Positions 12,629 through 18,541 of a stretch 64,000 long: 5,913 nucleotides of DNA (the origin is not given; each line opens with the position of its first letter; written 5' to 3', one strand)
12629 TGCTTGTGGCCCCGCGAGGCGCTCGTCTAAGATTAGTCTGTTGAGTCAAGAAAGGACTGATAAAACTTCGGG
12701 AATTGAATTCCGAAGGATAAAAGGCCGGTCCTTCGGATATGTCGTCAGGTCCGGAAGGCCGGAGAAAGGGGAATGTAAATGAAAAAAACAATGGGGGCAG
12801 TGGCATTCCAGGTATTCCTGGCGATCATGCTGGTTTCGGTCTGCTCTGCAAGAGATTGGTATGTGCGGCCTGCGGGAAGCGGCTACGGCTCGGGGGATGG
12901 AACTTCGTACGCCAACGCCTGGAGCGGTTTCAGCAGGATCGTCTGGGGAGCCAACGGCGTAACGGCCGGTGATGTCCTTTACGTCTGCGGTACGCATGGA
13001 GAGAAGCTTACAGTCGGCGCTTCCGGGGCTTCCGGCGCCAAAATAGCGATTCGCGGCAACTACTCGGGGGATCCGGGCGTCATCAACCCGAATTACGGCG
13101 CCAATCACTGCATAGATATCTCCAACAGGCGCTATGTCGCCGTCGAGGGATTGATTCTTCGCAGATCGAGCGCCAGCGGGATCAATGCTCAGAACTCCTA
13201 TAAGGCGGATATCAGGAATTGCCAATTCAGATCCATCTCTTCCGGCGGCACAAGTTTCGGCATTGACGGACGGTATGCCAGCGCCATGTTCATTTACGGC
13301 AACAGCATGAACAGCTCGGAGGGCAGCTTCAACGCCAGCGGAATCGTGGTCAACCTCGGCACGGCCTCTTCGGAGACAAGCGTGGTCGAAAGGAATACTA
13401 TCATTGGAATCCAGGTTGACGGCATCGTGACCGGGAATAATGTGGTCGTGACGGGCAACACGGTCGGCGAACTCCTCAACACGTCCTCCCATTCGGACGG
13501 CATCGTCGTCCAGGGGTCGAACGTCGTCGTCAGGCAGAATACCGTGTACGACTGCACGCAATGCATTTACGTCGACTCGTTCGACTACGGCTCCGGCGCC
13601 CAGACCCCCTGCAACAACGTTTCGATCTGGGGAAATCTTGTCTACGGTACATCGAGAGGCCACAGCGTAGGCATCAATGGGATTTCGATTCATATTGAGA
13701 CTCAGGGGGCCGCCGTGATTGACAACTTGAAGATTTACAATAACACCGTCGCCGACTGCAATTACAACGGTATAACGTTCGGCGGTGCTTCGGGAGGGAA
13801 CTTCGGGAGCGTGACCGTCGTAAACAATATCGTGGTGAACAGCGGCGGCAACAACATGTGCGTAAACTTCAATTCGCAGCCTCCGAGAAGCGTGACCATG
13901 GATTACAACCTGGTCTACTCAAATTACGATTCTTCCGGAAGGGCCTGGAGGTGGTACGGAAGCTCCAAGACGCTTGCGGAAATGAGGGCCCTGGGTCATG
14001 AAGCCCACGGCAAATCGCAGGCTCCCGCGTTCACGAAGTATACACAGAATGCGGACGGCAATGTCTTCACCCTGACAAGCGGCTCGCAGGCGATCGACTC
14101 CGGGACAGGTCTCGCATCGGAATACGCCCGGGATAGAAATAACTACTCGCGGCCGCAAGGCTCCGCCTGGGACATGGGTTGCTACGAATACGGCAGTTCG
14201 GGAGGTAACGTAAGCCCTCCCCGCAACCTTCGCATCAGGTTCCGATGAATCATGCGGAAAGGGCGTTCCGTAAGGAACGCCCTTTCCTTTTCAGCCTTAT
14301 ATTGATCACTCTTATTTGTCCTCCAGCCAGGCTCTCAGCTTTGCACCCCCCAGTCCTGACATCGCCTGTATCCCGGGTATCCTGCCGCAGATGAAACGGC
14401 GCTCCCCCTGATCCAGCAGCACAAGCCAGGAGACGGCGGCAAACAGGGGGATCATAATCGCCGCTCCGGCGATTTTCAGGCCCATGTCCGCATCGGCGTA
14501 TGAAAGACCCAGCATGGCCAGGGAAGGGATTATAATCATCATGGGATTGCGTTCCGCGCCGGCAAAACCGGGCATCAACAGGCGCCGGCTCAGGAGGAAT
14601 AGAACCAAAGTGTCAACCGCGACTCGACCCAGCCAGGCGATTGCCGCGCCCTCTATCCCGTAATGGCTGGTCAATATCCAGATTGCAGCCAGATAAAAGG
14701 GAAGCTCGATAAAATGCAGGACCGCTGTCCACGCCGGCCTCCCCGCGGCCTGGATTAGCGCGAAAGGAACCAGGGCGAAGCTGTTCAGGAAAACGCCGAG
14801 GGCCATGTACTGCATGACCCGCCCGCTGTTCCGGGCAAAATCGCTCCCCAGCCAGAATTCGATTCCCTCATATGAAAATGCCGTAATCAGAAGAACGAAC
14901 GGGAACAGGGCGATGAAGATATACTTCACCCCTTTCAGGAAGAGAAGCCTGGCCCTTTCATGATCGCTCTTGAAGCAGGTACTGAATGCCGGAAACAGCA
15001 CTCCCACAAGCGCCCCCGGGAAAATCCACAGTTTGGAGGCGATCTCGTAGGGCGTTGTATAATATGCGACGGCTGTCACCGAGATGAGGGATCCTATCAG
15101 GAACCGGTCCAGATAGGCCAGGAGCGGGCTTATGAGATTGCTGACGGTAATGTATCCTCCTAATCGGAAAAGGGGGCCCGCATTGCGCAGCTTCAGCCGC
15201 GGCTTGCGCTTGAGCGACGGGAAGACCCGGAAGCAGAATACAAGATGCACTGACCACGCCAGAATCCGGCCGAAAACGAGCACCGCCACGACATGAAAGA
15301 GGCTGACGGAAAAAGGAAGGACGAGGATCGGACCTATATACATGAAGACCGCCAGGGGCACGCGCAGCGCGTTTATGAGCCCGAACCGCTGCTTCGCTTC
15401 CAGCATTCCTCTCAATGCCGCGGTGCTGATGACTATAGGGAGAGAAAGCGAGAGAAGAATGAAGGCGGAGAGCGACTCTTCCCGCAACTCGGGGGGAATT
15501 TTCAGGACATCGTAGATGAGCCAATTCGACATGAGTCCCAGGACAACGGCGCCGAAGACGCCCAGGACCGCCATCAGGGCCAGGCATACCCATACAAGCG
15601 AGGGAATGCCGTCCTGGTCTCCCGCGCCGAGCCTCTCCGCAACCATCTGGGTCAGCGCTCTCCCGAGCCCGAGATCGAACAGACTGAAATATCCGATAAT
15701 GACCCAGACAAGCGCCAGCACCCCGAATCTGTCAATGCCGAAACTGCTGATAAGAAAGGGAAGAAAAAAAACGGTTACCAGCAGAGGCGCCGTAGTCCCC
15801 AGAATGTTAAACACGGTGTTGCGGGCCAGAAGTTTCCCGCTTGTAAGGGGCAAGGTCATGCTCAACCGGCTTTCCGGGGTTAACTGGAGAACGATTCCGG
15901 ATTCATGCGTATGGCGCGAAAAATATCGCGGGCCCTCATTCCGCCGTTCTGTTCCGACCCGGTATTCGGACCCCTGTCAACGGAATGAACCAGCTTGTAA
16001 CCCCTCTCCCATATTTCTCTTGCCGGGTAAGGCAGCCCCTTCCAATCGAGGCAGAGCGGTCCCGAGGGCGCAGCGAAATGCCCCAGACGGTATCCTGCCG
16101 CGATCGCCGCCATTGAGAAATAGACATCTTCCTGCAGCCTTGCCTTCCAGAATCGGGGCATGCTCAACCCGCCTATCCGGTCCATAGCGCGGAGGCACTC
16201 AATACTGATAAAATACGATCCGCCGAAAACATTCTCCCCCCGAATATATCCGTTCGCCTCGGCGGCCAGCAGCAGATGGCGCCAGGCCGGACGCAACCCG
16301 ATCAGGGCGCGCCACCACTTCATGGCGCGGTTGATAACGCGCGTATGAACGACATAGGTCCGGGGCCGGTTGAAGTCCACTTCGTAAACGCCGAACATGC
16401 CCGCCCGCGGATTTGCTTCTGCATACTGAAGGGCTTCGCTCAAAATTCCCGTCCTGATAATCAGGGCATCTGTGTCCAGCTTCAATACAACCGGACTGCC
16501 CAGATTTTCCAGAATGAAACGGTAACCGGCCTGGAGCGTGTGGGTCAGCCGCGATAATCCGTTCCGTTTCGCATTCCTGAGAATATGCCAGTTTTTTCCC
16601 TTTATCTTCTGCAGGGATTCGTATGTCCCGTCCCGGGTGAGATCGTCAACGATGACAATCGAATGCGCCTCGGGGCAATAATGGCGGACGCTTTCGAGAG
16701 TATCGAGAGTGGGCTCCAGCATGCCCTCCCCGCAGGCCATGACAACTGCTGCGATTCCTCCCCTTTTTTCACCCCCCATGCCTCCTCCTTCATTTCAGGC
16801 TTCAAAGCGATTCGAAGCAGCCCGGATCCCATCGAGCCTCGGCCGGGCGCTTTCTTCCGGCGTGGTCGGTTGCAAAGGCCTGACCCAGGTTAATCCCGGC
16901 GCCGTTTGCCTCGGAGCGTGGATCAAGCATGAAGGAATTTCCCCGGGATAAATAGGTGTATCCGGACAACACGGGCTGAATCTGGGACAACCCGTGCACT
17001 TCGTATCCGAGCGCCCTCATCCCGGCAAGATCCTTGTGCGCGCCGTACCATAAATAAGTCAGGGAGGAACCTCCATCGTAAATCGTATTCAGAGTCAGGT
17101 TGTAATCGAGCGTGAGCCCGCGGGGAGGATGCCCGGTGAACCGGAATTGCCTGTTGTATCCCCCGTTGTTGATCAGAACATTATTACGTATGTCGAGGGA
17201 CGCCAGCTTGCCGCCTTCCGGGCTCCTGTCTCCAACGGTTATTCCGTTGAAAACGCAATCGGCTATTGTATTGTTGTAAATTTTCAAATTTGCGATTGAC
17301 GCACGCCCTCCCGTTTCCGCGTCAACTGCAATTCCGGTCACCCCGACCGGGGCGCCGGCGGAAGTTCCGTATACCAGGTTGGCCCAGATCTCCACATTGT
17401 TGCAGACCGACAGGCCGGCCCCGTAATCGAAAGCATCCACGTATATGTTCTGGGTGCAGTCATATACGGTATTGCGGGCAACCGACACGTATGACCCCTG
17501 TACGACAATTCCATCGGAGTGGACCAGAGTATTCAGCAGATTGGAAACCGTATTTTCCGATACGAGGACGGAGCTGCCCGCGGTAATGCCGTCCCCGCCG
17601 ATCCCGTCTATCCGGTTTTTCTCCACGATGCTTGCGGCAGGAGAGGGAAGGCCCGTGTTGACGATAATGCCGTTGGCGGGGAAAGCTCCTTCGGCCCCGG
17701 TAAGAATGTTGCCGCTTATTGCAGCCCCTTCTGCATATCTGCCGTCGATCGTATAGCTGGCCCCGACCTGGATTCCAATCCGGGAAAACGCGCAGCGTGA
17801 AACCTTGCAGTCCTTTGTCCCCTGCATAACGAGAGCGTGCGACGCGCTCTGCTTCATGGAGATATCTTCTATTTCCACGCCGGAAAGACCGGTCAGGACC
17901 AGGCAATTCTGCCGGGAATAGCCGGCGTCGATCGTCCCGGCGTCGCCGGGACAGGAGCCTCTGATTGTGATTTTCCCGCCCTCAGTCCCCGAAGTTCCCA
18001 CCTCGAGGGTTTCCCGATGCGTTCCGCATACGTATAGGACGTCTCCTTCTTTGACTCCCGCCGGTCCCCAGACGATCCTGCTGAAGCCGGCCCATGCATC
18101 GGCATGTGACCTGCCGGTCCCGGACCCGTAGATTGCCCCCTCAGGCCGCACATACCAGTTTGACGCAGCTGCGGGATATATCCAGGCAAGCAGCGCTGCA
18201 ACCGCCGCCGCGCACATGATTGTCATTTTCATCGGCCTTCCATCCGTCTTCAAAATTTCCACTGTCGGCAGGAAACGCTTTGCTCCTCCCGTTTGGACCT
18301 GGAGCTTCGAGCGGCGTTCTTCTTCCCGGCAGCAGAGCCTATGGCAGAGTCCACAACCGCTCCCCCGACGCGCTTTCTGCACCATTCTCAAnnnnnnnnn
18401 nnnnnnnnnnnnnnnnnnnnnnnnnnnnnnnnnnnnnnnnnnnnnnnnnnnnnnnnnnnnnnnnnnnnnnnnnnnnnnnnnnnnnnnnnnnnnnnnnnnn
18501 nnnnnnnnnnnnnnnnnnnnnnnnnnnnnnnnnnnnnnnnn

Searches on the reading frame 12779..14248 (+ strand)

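Call 92: search_protein_families(library=pfam, proteins=[window:12779-14248:+], max_evalue=0.001)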
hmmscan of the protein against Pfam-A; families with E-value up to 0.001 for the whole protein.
window:12779-14248:+ (489 aa): 1 family
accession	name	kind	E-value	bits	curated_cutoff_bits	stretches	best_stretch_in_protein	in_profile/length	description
PF13229.12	Beta_helix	-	5.3e-09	36.3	25.9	1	108-229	22-134/158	Right handed beta helix region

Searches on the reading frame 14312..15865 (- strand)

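Call 65: search_protein_families(library=ncbifam, proteins=[window:14312-15865:-], max_evalue=1e-10)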
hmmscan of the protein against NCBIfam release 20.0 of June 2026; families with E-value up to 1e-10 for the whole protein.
window:14312-15865:- (517 aa): 0 families

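Call 92: search_protein_families(library=pfam, proteins=[window:14312-15865:-], max_evalue=0.001)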
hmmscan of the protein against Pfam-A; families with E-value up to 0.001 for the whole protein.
window:14312-15865:- (517 aa): 4 families
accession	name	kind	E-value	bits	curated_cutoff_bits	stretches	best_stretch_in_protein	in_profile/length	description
PF13440.11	Polysacc_synt_3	-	3.3e-18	66.4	23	1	46-344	10-289/293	Polysaccharide biosynthesis protein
PF01943.22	Polysacc_synt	-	5.1e-17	62.6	28.2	1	13-296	1-272/274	Polysaccharide biosynthesis protein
PF01554.23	MatE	-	1.5e-08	34.9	24.9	1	35-160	16-140/161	MatE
PF03023.19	MurJ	-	1.4e-07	31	27.4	1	91-371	64-337/451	Lipid II flippase MurJ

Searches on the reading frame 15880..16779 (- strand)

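Call 92: search_protein_families(library=pfam, proteins=[window:15880-16779:-], max_evalue=0.001)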
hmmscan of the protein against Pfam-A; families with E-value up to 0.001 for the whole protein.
window:15880-16779:- (299 aa): 1 family
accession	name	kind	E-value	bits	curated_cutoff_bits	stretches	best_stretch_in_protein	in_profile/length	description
PF00535.33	Glycos_transf_2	-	9.2e-08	32.6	23.3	1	15-154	6-132/168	Glycosyl transferase family 2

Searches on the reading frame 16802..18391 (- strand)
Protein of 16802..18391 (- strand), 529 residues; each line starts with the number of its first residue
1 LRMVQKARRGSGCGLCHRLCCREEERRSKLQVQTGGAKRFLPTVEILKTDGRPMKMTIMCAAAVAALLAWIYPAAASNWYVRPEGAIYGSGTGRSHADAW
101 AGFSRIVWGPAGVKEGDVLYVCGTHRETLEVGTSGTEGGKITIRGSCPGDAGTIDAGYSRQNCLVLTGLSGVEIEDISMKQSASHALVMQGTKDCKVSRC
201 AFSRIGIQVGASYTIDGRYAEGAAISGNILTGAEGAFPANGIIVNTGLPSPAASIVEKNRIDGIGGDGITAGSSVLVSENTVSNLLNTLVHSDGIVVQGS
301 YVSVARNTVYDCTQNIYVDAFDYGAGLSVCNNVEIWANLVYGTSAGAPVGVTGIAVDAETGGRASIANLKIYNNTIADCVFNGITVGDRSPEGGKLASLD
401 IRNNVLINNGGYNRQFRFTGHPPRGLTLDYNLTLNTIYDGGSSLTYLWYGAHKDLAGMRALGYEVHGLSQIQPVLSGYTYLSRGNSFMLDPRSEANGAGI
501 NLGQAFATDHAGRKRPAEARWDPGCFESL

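Call 65: search_protein_families(library=ncbifam, proteins=[window:16802-18391:-], max_evalue=1e-10)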
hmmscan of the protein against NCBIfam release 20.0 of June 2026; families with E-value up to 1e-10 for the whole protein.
window:16802-18391:- (529 aa): 0 families

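Call 92: search_protein_families(library=pfam, proteins=[window:16802-18391:-], max_evalue=0.001)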
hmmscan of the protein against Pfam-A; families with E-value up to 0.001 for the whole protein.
window:16802-18391:- (529 aa): 1 family
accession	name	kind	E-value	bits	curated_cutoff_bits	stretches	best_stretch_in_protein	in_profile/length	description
PF13229.12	Beta_helix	-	3.5e-10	40.2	25.9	1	256-412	13-140/158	Right handed beta helix region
